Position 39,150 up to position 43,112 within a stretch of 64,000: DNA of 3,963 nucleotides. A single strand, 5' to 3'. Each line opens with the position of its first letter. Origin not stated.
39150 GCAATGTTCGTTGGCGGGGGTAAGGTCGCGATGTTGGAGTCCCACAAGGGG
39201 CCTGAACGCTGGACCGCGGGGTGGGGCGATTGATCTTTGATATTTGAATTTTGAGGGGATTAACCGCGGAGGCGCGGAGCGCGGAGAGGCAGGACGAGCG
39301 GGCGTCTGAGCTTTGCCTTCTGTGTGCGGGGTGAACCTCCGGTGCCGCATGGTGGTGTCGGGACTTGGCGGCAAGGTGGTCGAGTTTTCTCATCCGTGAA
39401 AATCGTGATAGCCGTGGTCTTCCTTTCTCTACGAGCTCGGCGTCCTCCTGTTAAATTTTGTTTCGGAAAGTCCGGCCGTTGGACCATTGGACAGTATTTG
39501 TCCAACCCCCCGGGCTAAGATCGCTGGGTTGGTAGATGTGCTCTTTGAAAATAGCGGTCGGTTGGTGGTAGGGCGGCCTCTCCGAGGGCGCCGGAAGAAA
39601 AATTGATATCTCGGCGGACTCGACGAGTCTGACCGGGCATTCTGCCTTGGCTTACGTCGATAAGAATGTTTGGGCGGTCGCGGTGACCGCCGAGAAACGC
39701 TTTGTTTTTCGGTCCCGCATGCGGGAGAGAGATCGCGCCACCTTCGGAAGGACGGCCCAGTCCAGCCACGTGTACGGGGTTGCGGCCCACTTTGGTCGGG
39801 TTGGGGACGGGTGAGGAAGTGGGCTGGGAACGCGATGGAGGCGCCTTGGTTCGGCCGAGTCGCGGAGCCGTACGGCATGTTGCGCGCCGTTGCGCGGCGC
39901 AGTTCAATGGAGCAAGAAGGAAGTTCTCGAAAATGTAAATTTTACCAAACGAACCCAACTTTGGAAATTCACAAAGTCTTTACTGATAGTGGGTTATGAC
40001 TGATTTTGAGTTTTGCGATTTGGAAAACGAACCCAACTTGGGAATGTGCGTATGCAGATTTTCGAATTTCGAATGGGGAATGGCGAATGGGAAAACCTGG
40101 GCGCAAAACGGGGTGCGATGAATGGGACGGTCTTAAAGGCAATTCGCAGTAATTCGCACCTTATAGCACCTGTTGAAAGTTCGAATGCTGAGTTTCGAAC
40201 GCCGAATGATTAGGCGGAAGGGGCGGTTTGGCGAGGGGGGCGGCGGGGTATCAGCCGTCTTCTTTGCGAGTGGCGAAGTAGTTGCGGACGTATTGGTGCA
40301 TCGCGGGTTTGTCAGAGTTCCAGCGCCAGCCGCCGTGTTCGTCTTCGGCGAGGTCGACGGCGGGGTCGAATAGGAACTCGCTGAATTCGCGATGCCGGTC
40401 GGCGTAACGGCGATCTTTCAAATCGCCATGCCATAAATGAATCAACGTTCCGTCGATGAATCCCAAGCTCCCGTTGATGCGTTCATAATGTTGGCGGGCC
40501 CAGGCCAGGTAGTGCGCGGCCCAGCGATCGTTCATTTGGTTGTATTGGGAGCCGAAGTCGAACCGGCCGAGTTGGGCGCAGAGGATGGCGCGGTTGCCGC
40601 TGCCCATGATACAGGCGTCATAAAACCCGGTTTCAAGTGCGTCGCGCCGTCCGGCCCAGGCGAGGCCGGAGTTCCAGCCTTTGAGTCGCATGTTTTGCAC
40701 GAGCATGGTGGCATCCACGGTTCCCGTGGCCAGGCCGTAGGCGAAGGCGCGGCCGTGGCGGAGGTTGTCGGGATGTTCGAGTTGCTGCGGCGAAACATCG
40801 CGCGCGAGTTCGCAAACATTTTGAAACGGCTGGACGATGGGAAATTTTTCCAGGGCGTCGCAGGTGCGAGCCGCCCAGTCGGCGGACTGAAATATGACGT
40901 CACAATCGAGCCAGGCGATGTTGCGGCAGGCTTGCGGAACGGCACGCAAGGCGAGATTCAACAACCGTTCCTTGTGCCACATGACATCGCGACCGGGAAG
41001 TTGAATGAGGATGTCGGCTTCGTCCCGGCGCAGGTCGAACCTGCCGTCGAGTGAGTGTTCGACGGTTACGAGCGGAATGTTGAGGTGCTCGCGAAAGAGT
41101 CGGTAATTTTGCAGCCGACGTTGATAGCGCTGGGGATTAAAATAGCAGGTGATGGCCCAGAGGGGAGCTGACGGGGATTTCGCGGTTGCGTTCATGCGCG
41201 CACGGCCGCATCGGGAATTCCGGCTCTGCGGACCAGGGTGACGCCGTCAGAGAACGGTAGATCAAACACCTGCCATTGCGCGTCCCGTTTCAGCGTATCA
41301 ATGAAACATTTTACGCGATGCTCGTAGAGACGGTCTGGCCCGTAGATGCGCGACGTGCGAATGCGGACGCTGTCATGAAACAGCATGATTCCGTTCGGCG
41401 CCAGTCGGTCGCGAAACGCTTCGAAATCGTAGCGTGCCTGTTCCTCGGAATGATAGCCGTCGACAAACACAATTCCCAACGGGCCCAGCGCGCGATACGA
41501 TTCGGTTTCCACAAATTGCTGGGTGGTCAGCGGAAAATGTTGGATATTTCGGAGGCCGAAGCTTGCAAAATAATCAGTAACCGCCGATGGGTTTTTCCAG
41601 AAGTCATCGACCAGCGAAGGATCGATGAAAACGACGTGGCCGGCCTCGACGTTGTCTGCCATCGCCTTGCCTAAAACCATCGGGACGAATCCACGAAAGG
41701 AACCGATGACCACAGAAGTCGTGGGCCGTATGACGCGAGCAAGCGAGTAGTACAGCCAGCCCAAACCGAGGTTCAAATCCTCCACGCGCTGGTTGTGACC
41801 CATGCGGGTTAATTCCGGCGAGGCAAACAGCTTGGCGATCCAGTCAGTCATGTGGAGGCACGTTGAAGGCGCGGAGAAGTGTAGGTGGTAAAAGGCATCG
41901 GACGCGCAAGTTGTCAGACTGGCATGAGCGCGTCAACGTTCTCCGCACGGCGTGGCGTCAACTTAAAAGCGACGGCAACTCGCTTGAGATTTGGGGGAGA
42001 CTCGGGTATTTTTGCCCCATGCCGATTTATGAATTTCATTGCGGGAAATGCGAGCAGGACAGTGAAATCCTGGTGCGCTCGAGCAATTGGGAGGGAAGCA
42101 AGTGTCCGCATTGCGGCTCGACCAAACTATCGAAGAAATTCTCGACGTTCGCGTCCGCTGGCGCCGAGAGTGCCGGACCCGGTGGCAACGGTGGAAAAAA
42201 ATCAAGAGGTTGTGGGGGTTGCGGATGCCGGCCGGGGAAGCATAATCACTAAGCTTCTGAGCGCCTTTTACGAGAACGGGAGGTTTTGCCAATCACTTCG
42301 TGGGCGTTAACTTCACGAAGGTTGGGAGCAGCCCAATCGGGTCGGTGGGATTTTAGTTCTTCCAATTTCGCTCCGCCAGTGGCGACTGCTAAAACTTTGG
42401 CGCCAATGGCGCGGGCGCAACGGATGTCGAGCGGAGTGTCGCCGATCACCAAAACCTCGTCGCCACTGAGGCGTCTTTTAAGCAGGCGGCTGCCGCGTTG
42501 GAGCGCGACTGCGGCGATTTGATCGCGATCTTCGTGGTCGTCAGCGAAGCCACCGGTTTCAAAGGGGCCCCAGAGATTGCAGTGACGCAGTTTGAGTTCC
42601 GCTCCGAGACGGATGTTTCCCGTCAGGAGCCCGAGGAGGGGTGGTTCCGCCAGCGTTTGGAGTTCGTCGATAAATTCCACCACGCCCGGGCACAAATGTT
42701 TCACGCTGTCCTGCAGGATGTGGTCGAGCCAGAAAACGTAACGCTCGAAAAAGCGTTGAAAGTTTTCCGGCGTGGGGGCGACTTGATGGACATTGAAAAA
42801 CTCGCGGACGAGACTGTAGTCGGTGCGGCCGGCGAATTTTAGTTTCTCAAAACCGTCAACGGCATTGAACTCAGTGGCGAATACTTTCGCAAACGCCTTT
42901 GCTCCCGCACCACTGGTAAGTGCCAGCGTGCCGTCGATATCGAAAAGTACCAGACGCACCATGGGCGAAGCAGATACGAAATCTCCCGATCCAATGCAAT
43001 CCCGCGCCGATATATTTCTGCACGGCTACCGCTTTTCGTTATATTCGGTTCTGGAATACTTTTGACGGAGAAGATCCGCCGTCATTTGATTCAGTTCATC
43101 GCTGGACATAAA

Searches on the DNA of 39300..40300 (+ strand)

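Call 8: search_rna_families(source=window, start=39300, end=40300, threshold=evalue, max_evalue=10, show_alignments=2)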
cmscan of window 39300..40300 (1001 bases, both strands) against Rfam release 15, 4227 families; matches with E-value up to 10: 4.
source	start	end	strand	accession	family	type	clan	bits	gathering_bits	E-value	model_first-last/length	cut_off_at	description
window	40099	40169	-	RF00097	snoR71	Gene; snRNA; snoRNA; CD-box;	-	16.8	40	2.5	1-107/107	no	Plant small nucleolar RNA R71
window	39881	39914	+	RF01727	SAM-SAH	Cis-reg; riboswitch;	-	14.3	40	2.5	1-49/49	no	SAM/SAH riboswitch aptamer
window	40152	40249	-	RF01986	ZEB2_AS1_3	Gene; lncRNA;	-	12.1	55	8.4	1-100/100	no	ZEB2 antisense RNA 1 conserved region 3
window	39307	39351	+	RF01119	sR32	Gene; snRNA; snoRNA; CD-box;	-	10.9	40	4.6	9-57/57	no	Small nucleolar RNA sR32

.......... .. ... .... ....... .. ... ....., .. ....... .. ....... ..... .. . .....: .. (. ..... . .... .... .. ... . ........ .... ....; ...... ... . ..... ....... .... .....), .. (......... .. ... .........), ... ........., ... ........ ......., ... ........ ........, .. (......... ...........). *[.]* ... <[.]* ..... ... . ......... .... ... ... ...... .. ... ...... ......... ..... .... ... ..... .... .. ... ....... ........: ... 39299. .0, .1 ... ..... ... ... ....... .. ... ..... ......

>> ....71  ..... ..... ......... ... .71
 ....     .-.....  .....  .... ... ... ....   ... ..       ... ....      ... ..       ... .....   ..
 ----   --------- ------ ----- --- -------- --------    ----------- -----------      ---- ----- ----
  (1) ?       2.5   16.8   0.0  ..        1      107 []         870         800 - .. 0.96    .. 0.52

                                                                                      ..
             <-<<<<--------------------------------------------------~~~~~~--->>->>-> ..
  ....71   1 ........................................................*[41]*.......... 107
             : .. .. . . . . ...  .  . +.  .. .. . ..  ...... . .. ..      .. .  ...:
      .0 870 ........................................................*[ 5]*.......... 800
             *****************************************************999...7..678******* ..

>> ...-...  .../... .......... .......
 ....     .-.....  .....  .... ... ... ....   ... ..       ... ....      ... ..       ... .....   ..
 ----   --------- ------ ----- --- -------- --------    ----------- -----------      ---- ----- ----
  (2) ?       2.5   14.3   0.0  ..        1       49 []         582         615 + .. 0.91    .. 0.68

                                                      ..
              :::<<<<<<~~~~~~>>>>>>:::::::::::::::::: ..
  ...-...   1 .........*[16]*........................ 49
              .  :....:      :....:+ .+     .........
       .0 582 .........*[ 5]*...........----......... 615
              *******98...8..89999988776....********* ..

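Call 41: search_dna_similar(query=window:39460-40090:+, collection=plasmids, mode=distant, max_evalue=0.01)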
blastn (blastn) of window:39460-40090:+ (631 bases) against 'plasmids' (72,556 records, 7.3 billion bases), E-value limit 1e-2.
No match.

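Call 42: search_dna_similar(query=window:39460-40090:+, collection=phages, mode=distant, max_evalue=0.01)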
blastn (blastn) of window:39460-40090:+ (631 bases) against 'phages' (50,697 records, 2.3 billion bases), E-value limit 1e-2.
No match.

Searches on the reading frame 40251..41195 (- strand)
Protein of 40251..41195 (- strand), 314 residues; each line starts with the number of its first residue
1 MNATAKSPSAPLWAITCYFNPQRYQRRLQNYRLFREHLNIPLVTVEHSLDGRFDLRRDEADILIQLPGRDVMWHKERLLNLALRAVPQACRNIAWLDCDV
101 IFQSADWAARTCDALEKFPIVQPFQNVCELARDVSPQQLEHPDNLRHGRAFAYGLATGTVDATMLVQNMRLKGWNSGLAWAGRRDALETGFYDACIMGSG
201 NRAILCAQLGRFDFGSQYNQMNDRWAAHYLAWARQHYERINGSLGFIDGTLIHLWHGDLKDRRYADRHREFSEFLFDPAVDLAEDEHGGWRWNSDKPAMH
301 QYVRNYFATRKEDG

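Call 12: search_protein_families(library=pfam, proteins=[window:40251-41195:-], max_evalue=0.01)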
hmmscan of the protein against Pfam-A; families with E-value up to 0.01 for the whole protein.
window:40251-41195:- (314 aa): 0 families

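Call 36: find_encoding_contigs(protein=window:40251-41195:-, flank=10000, max_places=10)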
Protein window:40251-41195:- (314 aa): 1 contig read that carries it; 1 place shown.
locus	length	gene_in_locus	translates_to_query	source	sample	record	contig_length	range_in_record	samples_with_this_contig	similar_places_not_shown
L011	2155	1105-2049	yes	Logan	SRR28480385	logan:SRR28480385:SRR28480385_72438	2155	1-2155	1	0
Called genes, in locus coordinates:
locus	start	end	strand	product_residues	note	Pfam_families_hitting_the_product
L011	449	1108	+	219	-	PF13578:Methyltransf_24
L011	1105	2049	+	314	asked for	-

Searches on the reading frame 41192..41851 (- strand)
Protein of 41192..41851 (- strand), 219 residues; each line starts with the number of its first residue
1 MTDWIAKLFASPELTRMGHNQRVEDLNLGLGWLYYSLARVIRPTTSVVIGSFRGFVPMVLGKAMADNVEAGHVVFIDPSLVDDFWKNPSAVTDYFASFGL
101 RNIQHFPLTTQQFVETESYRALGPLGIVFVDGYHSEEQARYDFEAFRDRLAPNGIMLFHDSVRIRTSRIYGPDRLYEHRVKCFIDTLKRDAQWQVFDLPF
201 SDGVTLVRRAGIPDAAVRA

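Call 25: search_protein_families(library=pfam, proteins=[window:41192-41851:-], max_evalue=0.001)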
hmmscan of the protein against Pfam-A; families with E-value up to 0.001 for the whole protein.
window:41192-41851:- (219 aa): 1 family
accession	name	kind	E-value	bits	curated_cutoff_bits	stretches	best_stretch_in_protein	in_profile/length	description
PF13578.12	Methyltransf_24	-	3e-16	60.6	26.3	1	47-160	1-104/105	Methyltransferase domain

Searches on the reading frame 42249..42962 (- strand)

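Call 25: search_protein_families(library=pfam, proteins=[window:42249-42962:-], max_evalue=0.001)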
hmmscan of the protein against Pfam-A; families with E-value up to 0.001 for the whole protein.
window:42249-42962:- (237 aa): 4 families
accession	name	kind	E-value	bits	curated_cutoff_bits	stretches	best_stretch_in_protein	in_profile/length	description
PF13419.12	HAD_2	-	2.4e-16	60.8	23.8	1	5-193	1-178/178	Haloacid dehalogenase-like hydrolase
PF12710.13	HAD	-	9e-11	43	27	1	5-184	1-189/189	haloacid dehalogenase-like hydrolase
PF13242.12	Hydrolase_like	-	1.7e-10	41.1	22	1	164-217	18-74/75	HAD-hyrolase-like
PF00702.32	Hydrolase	-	3.5e-10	41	26.4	1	2-187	1-191/191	haloacid dehalogenase-like hydrolase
